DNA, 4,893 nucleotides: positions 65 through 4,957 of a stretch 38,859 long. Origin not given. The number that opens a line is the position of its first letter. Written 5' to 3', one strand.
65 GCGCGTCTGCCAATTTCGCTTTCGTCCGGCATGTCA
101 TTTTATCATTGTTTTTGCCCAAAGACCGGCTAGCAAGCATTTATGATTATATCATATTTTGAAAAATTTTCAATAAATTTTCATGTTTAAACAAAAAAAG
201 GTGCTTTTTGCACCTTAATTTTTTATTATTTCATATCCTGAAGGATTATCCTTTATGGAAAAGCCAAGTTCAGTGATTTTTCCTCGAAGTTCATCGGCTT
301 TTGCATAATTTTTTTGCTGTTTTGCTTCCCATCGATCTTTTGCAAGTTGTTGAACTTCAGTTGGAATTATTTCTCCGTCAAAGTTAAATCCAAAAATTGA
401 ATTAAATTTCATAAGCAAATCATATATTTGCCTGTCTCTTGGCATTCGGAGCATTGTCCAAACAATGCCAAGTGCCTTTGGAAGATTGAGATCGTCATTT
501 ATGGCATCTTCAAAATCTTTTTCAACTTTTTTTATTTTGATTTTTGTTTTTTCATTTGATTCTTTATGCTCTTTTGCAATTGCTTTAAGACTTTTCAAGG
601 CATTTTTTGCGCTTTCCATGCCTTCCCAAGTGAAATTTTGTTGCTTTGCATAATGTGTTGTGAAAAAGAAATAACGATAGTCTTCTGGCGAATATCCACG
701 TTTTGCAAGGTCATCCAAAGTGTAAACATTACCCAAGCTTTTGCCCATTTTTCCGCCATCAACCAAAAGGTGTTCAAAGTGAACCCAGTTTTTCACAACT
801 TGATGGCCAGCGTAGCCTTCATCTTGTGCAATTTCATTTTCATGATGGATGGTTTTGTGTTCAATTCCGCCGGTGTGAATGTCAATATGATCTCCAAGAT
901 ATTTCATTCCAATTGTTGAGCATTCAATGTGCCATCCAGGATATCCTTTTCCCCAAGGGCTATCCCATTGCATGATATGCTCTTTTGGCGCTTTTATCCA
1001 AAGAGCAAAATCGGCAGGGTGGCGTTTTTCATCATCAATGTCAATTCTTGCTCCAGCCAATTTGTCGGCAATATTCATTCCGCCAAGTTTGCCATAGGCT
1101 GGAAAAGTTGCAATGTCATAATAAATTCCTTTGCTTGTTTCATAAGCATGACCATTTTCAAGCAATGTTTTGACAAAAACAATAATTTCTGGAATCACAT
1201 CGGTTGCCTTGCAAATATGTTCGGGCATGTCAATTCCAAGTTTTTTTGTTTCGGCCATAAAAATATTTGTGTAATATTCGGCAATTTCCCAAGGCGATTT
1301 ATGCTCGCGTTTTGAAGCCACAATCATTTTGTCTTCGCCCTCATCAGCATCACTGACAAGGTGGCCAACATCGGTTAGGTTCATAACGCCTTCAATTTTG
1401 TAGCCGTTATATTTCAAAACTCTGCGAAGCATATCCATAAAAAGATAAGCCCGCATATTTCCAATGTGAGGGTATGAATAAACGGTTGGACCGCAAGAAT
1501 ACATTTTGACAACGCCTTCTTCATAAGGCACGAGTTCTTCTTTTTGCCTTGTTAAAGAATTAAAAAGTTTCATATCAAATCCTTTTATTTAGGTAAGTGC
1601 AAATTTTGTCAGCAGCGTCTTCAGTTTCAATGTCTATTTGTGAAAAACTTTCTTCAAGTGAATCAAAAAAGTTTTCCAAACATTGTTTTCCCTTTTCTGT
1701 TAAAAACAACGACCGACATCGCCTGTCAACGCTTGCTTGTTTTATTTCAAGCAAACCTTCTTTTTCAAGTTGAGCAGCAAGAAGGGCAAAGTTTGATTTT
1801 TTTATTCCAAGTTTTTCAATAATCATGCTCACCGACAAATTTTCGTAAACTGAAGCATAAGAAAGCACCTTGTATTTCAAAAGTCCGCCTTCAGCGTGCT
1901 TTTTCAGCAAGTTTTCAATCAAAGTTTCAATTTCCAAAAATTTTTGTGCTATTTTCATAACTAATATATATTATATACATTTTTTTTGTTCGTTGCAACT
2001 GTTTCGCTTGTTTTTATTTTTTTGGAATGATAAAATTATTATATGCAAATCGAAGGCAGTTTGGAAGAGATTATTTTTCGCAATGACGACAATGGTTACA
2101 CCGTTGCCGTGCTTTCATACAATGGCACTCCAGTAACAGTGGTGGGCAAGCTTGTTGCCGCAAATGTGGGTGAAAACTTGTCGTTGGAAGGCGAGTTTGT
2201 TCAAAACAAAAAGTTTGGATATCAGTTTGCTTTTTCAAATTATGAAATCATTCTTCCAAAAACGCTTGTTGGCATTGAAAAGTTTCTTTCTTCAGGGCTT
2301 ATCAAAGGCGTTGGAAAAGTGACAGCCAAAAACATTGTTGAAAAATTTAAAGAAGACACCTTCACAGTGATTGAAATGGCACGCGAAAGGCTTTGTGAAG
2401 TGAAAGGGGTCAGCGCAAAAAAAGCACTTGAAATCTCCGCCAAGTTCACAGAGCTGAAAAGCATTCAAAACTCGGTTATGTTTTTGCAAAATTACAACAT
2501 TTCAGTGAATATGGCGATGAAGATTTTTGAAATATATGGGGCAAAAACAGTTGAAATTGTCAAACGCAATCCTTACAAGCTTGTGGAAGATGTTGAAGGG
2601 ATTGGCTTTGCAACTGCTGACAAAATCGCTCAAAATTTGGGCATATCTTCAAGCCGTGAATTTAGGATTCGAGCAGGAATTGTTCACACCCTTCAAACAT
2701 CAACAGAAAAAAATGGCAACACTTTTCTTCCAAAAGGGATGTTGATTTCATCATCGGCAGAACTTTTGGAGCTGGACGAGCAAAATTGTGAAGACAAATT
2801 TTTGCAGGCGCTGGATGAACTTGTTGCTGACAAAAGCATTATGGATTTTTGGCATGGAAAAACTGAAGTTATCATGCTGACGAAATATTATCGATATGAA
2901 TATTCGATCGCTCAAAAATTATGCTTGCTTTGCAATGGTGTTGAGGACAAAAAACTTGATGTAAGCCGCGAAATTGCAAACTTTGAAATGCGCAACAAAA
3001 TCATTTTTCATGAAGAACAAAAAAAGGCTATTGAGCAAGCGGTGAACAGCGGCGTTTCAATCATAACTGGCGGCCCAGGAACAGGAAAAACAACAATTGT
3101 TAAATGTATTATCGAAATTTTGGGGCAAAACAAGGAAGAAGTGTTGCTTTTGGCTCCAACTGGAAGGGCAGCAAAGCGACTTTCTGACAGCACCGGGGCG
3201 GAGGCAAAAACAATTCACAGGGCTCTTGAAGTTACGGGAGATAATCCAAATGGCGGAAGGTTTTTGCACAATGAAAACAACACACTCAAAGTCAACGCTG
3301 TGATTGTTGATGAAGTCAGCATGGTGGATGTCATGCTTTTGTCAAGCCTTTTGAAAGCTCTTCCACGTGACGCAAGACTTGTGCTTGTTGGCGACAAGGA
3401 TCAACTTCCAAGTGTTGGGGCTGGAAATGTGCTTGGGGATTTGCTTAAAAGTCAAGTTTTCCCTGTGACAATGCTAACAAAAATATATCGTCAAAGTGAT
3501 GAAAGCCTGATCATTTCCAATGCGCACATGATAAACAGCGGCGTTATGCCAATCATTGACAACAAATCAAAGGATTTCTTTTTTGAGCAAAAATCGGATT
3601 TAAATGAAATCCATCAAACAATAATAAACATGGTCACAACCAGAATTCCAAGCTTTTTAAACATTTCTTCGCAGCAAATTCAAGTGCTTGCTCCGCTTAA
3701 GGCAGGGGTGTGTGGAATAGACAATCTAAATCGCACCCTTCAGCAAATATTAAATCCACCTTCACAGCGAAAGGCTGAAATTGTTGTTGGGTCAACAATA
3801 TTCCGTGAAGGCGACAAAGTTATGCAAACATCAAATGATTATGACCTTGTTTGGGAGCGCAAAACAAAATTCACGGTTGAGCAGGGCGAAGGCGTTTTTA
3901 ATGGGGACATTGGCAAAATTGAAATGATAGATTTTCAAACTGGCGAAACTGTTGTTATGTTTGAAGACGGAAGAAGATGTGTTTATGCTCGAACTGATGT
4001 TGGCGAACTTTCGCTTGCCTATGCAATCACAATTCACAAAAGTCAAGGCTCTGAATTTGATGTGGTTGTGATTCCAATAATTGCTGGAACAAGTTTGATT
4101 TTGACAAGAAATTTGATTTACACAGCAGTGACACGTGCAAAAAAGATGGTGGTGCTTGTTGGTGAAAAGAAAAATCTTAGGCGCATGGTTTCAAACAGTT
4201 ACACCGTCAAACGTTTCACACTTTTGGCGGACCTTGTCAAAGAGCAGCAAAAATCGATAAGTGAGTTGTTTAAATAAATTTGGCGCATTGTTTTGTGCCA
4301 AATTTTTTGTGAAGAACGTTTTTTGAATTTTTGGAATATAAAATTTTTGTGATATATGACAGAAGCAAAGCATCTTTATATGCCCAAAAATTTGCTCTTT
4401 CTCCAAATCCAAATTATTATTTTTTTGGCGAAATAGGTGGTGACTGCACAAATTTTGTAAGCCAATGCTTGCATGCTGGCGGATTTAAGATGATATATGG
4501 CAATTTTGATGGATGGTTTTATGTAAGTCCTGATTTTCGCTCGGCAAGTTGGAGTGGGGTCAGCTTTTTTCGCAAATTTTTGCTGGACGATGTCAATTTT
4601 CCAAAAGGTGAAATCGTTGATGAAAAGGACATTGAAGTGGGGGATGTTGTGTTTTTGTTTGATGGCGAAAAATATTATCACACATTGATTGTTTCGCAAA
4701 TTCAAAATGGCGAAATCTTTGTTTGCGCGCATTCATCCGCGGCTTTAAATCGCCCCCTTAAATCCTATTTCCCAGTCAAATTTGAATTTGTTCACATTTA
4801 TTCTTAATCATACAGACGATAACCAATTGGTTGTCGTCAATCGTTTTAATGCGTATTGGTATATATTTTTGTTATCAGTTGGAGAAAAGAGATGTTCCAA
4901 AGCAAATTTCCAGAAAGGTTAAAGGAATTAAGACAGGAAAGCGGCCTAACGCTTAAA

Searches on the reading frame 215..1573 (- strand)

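Call 5: search_protein_families(library=ncbifam, proteins=[window:215-1573:-])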
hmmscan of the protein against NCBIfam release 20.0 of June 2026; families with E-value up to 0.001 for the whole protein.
window:215-1573:- (452 aa): 12 families
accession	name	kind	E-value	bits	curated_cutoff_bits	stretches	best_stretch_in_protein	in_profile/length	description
NF011108.0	PRK14536.1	equivalog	4.9e-149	497.2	780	1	1-446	3-484/490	cysteine--tRNA ligase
TIGR00435.1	cysS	equivalog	1.1e-121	407.2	340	1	1-451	1-465/466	cysteine--tRNA ligase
NF011107.0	PRK14534.1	equivalog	5.4e-99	332.4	744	1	1-446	3-475/481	cysteine--tRNA ligase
TIGR03447.1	mycothiol_MshC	equivalog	4.9e-56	190.3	485.1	1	2-371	19-378/411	cysteine--1-D-myo-inosityl 2-amino-2-deoxy-alpha-D-glucopyranoside ligase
TIGR00398.1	metG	equivalog_domain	1.7e-12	46.8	336.35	2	256-325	308-377/530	methionine--tRNA ligase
NF008957.0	PRK12300.1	subfamily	3.3e-08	32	677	1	266-360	617-709/946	leucine--tRNA ligase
NF001100.0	PRK00133.1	equivalog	2.6e-07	29.6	587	1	255-324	310-380/676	methionine--tRNA ligase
TIGR00395.1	leuS_arch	equivalog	8.1e-05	20.8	648.5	1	264-359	609-705/938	leucine--tRNA ligase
NF009687.0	PRK13208.1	equivalog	8.3e-05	20.9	738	0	271-358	530-616/801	valine--tRNA ligase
TIGR00467.1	lysS_arch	equivalog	0.00022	19.9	147.55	0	256-348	258-348/515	lysine--tRNA ligase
NF008900.0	PRK12267.1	equivalog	0.00039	19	598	0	260-318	284-342/648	methionine--tRNA ligase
TIGR00392.1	ileS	equivalog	0.00063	18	621.4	0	272-328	608-663/861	isoleucine--tRNA ligase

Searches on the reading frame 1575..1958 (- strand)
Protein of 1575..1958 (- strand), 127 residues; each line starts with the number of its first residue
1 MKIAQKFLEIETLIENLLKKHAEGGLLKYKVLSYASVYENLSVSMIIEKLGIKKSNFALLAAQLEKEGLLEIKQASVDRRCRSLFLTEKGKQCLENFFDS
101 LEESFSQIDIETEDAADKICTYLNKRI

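Call 95: search_protein_families(library=pfam, proteins=[window:1575-1958:-], max_evalue=0.01)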
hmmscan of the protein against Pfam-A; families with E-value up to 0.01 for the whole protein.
window:1575-1958:- (127 aa): 4 families
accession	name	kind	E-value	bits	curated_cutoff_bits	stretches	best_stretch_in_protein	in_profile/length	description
PF01047.28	MarR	-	9.2e-06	25.9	24.6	1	29-81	6-58/59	MarR family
PF13601.12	HTH_34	-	2.3e-05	24.9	27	1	29-103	3-78/80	Winged helix DNA-binding domain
PF12802.13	MarR_2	-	0.00014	22.3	27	1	39-80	18-60/61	MarR family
PF22714.1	SNaCT8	-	0.0026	18.2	27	1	27-117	63-158/164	Short NACHT-associated C-Terminal domain, family 8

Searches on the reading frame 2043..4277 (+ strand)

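Call 5: search_protein_families(library=ncbifam, proteins=[window:2043-4277:+])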
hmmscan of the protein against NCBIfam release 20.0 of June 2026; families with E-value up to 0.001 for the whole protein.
window:2043-4277:+ (744 aa): 12 families
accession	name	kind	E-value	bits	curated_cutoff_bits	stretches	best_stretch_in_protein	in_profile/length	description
TIGR01448.2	helicase_RecD2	equivalog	3.2e-256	852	500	1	5-730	1-711/713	SF1B family DNA helicase RecD2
TIGR01447.1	recD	equivalog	2.4e-78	264.2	310.15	1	273-720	104-587/597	exodeoxyribonuclease V subunit alpha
NF008127.0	PRK10875.1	equivalog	3.6e-55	187.7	671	2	278-481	114-336/619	exodeoxyribonuclease V subunit alpha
TIGR02768.1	TraA_Ti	equivalog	6.8e-34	117.2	590.45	1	259-713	297-721/751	Ti-type conjugative transfer relaxase TraA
NF010402.0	PRK13826.1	subfamily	4.9e-20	71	1317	1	256-705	317-735/1102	Dtr system oriT relaxase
NF010464.0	PRK13889.1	subfamily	5.6e-19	67.5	1015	1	315-703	341-697/992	conjugal transfer relaxase TraA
TIGR02760.1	TraI_TIGR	equivalog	1.4e-11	42.6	929.85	1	322-488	1020-1185/1960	conjugative transfer relaxase/helicase TraI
TIGR00376.1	TIGR00376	hypoth_equivalog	2.2e-11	42.9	348.9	1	279-379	123-217/639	IGHMBP2 family helicase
NF010263.0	PRK13709.1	equivalog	1.6e-10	39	2212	1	340-487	989-1135/1752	conjugative transfer relaxase/helicase TraI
NF040671.1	PLuB_AAA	exception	1.5e-08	32.6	999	1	324-376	818-871/1256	PLuB system helicase-like protein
TIGR02788.1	VirB11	equivalog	9.2e-05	21.6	249.95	0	324-363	131-171/308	P-type DNA transfer ATPase VirB11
NF004069.0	PRK05580.2-1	equivalog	0.0001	20.9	767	1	278-370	74-161/612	primosomal protein N'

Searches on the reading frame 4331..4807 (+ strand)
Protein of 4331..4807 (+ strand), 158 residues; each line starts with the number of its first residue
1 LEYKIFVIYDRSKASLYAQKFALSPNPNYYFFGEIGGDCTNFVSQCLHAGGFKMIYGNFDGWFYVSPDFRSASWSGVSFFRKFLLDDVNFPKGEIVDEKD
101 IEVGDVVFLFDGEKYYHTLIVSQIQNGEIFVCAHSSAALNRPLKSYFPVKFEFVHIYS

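Call 95: search_protein_families(library=pfam, proteins=[window:4331-4807:+], max_evalue=0.01)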
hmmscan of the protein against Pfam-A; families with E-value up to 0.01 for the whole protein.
window:4331-4807:+ (158 aa): 2 families
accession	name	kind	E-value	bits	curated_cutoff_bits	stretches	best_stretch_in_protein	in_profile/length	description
PF12671.13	Amidase_6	-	3e-29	102.7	23.2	1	9-146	2-152/163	Putative amidase domain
PF05257.22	CHAP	-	5.2e-06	27.3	26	1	36-131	9-77/81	CHAP domain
